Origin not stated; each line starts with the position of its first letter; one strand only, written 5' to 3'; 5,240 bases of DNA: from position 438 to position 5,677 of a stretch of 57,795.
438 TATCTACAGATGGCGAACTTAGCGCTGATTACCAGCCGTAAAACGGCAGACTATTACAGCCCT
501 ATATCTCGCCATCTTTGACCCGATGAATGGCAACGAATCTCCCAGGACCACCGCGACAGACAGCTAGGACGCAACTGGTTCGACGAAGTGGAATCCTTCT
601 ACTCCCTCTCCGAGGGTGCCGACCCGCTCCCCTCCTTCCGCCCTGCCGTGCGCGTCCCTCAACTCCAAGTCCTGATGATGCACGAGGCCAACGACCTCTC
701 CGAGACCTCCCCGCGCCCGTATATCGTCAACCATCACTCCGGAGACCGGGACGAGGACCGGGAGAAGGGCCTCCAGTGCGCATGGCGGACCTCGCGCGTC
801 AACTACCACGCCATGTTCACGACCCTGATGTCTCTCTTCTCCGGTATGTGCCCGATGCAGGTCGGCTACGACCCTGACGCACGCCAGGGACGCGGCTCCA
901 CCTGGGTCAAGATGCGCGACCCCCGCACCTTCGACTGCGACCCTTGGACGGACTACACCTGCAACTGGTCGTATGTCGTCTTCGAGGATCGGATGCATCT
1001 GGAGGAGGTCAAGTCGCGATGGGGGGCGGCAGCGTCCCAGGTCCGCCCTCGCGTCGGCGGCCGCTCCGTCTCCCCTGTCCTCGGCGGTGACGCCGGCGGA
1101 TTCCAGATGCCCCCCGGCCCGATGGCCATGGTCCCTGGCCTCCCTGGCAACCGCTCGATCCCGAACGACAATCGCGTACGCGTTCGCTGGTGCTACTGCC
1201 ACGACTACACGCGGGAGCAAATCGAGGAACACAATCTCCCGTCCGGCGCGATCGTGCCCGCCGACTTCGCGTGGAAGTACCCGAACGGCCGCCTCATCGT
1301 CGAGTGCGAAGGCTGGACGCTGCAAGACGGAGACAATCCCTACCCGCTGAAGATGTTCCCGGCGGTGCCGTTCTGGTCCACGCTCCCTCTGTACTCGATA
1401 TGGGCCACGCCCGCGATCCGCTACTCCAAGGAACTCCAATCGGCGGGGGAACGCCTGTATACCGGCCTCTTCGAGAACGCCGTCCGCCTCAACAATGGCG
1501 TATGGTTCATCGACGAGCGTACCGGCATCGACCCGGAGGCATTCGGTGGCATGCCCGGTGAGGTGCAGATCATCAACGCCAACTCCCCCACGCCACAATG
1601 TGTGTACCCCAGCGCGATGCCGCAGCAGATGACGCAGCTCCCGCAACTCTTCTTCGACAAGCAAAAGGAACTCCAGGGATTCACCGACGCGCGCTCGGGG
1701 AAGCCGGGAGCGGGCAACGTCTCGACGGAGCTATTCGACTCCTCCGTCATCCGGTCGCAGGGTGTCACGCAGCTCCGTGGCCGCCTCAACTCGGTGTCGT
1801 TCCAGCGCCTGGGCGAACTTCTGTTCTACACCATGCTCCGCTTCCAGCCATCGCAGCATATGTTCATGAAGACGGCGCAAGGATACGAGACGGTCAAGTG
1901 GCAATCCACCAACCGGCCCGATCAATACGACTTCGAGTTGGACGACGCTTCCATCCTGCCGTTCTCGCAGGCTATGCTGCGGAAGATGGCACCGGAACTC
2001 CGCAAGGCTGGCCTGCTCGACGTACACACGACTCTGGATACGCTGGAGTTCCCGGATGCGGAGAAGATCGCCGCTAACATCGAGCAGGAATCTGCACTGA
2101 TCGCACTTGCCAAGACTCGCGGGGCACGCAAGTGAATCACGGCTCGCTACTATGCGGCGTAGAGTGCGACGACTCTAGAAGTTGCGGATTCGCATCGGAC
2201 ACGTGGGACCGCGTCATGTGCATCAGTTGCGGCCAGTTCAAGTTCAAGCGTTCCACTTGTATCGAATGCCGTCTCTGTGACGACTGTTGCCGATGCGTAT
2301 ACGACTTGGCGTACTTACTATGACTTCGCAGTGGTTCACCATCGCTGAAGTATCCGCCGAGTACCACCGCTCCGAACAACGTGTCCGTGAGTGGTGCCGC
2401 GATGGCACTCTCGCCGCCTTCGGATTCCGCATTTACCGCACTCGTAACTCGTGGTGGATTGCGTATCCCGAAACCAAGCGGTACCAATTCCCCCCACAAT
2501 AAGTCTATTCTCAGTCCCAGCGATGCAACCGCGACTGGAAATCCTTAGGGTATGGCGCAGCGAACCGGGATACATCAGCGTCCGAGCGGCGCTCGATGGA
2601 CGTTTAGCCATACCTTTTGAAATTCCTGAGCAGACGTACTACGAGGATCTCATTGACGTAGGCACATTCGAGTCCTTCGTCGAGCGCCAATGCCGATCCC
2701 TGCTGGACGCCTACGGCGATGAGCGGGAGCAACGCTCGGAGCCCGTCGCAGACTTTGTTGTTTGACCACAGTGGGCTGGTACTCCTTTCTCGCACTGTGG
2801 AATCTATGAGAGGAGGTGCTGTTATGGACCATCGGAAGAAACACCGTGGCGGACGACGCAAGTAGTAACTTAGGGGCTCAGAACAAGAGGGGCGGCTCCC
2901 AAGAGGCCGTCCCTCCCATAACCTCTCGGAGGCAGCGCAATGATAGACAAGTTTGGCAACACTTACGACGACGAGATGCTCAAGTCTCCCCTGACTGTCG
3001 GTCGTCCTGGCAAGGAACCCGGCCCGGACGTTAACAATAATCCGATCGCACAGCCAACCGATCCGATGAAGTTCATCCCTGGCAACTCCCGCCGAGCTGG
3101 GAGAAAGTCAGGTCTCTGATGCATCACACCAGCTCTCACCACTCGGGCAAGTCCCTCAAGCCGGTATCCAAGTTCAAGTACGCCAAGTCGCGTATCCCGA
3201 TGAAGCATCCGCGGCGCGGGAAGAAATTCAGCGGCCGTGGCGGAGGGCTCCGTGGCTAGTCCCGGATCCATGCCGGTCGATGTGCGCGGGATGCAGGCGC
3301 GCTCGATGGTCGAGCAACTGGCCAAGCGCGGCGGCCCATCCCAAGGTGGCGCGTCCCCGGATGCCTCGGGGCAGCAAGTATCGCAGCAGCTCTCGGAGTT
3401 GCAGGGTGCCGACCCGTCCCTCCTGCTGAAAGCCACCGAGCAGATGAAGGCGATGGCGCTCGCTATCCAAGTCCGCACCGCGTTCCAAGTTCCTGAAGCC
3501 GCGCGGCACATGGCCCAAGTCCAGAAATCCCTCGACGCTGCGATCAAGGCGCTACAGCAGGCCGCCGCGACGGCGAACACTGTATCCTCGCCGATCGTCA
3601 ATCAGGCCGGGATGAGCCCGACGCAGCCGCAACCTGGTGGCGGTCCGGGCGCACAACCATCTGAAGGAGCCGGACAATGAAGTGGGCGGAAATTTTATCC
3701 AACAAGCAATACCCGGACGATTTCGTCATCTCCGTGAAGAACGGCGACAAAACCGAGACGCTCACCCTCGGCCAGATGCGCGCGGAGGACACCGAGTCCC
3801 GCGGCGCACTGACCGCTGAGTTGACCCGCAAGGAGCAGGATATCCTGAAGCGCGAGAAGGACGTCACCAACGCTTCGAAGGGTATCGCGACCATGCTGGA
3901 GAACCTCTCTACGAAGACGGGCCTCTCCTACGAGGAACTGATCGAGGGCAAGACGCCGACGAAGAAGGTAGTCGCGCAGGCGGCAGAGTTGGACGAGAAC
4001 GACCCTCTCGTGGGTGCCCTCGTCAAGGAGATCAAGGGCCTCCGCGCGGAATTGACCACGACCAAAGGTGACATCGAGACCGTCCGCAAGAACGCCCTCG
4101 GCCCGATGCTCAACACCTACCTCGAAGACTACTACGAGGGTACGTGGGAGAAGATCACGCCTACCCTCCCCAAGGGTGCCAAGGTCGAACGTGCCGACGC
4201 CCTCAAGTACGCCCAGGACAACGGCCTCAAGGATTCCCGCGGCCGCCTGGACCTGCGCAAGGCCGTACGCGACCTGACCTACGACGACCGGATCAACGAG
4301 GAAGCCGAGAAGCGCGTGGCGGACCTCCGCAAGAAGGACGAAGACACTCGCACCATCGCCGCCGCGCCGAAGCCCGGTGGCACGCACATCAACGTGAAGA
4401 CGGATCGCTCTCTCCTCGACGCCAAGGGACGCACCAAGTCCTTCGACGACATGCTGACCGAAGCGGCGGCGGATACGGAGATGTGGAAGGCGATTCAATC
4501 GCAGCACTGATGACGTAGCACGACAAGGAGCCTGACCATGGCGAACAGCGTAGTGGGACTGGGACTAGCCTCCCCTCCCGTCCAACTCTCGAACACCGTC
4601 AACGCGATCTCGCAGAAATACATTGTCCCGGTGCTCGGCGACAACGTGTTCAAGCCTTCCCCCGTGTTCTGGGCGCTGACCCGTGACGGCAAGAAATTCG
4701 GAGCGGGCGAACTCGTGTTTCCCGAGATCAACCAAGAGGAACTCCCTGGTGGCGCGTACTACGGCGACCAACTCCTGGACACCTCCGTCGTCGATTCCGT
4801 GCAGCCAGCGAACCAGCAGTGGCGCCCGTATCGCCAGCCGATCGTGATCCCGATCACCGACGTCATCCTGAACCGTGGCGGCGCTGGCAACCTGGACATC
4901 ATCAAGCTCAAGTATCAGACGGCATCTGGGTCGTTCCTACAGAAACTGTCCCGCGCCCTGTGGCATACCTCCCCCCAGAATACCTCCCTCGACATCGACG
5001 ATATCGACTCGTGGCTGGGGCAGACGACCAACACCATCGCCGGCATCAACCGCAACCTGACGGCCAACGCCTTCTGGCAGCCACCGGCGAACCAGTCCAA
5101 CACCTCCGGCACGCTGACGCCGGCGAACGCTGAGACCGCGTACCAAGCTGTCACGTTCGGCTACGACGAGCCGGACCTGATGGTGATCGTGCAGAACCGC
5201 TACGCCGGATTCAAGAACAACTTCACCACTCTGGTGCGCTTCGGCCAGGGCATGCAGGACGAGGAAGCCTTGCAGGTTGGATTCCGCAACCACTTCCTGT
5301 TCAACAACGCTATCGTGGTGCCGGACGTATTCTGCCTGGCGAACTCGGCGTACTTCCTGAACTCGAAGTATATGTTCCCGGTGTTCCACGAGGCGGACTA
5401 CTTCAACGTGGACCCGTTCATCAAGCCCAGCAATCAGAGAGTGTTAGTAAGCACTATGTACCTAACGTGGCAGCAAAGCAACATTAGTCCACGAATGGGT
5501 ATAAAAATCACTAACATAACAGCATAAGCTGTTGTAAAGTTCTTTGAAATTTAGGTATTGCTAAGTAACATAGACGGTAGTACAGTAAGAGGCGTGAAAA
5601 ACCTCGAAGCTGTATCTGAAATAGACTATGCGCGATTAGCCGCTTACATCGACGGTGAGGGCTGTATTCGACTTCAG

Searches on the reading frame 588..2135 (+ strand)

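Call 10: search_protein_families(library=phrogs, proteins=[window:588-2135:+], max_evalue=0.001)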
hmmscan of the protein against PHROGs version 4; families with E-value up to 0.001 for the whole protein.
window:588-2135:+ (515 aa): 1 family
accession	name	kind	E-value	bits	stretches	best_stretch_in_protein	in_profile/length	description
phrog_156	-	head and packaging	1.6e-10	41.1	1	62-503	104-565/681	portal protein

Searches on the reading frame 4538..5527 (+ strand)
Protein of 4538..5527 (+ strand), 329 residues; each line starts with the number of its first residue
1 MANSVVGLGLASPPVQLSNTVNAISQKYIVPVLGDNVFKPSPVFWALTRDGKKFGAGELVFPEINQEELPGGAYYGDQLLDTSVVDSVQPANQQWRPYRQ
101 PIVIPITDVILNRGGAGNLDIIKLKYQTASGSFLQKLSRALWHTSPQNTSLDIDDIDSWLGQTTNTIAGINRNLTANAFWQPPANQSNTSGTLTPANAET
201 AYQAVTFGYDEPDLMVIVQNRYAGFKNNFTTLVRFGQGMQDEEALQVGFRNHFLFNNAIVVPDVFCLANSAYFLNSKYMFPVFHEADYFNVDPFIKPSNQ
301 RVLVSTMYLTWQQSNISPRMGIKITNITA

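Call 10: search_protein_families(library=phrogs, proteins=[window:4538-5527:+], max_evalue=0.001)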
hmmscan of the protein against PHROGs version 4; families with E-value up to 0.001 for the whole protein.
window:4538-5527:+ (329 aa): 1 family
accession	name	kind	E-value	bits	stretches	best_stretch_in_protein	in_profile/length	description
phrog_9953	-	head and packaging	6.6e-17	62.9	1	18-304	10-306/329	major head protein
